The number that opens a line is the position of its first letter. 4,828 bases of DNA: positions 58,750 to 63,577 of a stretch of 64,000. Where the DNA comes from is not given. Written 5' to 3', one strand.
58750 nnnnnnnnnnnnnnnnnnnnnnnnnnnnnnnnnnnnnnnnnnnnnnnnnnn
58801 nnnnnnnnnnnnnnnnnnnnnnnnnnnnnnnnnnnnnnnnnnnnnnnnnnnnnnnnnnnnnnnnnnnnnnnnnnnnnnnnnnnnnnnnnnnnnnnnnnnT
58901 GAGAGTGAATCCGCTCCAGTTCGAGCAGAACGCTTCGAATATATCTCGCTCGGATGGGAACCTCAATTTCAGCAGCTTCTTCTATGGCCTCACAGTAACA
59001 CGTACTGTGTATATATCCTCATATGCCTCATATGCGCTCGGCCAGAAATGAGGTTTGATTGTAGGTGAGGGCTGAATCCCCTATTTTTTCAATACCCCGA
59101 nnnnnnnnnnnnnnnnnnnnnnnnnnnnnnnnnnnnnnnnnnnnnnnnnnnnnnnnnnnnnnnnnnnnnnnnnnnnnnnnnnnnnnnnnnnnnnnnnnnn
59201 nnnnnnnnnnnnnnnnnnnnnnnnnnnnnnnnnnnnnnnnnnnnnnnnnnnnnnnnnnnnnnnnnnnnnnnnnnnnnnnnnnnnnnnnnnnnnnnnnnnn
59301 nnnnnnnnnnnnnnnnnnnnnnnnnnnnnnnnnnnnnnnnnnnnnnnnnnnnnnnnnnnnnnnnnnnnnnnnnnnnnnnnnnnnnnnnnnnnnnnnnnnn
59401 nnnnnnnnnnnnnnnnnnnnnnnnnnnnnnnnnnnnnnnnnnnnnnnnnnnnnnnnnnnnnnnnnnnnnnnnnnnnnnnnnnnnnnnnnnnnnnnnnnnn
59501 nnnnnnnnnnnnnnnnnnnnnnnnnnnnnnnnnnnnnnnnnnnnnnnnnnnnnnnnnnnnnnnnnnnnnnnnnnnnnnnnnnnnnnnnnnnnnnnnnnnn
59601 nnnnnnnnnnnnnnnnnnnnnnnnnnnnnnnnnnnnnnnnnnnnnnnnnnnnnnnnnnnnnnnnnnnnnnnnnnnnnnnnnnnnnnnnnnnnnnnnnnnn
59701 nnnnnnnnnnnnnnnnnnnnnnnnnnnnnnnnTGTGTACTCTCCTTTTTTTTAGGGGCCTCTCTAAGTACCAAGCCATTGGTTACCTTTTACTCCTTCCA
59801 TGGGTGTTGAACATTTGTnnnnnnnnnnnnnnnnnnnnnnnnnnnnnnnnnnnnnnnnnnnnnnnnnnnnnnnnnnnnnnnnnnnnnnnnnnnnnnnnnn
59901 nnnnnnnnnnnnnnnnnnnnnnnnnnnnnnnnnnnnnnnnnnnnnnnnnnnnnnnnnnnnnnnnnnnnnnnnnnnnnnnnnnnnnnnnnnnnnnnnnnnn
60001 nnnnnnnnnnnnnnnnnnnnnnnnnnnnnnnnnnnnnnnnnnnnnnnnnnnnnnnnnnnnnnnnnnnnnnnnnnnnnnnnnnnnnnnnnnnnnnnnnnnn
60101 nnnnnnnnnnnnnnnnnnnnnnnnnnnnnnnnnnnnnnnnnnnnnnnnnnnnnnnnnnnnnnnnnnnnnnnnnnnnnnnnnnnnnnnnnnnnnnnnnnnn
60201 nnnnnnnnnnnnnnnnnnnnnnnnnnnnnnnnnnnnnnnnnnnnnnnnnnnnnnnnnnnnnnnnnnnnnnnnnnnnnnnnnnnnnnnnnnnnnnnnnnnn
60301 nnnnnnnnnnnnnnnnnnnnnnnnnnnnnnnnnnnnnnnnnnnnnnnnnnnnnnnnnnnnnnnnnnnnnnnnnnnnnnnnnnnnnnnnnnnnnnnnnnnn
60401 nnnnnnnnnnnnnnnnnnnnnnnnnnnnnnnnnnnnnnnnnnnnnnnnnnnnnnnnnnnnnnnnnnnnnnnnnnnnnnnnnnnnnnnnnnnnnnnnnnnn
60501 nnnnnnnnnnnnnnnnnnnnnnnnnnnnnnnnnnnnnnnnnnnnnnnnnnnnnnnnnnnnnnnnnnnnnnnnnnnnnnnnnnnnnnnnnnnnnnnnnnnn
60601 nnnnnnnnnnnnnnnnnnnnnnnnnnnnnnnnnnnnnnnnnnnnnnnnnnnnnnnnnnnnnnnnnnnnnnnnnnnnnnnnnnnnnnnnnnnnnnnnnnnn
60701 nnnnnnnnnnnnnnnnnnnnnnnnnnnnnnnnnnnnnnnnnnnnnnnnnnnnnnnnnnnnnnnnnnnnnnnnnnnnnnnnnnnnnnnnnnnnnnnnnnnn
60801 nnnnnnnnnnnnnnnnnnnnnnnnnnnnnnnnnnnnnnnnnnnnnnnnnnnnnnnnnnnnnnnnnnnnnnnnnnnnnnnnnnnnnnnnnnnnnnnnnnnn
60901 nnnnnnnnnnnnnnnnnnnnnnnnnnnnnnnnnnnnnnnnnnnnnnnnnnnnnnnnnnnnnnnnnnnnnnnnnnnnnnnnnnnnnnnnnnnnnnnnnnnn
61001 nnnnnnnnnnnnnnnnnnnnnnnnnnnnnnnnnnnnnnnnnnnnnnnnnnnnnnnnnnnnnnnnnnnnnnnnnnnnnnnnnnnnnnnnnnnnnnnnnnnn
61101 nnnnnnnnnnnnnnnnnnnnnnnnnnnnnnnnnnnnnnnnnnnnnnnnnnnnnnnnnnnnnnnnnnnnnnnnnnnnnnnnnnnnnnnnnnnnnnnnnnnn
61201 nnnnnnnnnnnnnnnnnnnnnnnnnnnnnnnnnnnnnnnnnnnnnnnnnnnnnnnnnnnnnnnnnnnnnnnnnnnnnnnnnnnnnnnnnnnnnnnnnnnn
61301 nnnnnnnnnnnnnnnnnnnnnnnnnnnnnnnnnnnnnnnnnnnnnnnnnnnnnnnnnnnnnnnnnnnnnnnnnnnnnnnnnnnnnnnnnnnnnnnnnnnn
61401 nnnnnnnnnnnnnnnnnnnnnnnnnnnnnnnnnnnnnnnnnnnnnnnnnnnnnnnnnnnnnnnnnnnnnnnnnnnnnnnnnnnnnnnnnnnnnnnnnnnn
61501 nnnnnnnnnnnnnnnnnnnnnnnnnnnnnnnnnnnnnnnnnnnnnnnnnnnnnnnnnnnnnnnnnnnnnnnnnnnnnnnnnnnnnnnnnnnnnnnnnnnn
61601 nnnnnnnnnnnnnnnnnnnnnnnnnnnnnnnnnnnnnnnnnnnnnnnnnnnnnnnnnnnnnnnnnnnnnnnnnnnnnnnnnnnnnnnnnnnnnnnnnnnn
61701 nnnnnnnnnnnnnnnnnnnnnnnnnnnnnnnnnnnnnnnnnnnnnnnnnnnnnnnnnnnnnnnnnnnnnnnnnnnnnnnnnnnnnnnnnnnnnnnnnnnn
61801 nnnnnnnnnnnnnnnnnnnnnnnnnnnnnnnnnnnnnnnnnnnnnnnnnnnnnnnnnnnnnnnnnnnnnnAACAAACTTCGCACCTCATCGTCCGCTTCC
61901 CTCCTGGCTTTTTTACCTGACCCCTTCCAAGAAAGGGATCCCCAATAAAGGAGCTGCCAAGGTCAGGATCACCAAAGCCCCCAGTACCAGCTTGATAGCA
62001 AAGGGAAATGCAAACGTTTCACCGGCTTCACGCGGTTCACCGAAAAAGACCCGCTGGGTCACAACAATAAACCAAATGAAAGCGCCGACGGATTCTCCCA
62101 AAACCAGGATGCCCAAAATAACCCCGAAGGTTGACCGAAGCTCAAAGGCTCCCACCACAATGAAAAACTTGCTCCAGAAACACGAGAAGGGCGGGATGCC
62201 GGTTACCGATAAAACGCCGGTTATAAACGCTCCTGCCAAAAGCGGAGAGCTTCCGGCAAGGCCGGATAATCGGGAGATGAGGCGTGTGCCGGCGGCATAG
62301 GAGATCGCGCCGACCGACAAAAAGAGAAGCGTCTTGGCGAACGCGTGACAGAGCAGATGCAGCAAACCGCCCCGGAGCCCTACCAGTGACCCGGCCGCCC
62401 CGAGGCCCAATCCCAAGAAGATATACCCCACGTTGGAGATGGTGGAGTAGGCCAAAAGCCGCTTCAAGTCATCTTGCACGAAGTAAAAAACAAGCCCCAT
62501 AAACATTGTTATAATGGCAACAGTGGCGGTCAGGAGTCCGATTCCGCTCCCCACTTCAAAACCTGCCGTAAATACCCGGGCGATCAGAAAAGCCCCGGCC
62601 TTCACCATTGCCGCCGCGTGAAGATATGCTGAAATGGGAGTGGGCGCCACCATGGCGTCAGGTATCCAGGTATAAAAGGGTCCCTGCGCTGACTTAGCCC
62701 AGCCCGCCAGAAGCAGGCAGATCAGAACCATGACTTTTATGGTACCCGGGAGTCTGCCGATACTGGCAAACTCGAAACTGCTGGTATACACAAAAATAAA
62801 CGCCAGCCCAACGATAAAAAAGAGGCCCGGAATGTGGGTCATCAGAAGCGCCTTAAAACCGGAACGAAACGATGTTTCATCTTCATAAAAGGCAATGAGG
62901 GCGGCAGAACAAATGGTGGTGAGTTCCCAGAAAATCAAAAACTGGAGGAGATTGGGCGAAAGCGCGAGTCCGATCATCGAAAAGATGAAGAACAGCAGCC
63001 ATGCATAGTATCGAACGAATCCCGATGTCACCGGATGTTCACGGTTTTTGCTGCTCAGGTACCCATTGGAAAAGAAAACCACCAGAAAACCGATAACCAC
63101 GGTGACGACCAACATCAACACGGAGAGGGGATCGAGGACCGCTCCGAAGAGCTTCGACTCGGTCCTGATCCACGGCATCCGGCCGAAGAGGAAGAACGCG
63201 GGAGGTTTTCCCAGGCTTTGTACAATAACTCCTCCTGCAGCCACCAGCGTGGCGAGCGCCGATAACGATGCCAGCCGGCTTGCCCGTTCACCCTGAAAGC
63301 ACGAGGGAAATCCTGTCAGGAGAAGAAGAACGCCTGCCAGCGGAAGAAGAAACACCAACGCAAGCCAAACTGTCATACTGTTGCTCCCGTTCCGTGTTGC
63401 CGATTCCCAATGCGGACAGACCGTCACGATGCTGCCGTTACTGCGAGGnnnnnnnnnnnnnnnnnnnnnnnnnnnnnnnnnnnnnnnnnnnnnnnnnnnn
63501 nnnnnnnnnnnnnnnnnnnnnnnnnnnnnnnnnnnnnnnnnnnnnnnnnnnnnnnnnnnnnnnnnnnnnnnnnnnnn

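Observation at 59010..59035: Two in-frame UGA codons replace both cysteines of the N-terminal Ni-binding motif of a HycE-like [NiFe] hydrogenase large subunit (R-I-U-G-I-U)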

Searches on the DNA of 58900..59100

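Call 26: search_rna_families(source=window, start=58900, end=59100, threshold=evalue, max_evalue=10, show_alignments=3)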
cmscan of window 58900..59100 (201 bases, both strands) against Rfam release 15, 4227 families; matches with E-value up to 10: 0.
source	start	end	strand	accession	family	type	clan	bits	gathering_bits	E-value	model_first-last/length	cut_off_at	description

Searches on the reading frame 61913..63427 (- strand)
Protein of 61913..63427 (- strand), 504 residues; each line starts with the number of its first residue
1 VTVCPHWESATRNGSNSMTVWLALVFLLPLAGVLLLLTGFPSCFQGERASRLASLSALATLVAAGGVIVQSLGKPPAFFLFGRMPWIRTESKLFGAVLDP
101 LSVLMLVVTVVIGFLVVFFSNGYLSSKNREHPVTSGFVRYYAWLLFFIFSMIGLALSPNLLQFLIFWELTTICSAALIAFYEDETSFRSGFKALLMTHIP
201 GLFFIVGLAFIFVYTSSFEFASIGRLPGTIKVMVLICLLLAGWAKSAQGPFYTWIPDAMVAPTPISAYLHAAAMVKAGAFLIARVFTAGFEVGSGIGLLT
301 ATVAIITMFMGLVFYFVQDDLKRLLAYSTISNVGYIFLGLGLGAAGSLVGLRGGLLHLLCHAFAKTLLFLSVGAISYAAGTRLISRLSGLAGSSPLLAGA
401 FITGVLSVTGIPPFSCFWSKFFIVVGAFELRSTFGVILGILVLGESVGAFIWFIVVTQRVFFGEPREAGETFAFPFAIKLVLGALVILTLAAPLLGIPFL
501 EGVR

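Call 6: search_protein_families(library=pfam, proteins=[window:61913-63427:-])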
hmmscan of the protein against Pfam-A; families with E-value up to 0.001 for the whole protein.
window:61913-63427:- (504 aa): 2 families
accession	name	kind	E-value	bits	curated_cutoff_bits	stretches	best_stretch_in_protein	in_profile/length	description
PF00361.26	Proton_antipo_M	-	4.9e-57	193.8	21.5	1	157-440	1-288/294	NADH:quinone oxidoreductase/Mrp antiporter, TM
PF00662.26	Proton_antipo_N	-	1.3e-07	31.8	24.5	1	94-127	11-44/51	NADH-Ubiquinone oxidoreductase (complex I), chain 5 N-terminus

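Call 59: find_encoding_contigs(protein=window:61913-63427:-, flank=10000, max_places=4)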
Protein window:61913-63427:- (504 aa): no gene with exactly this product is on record in the collection.
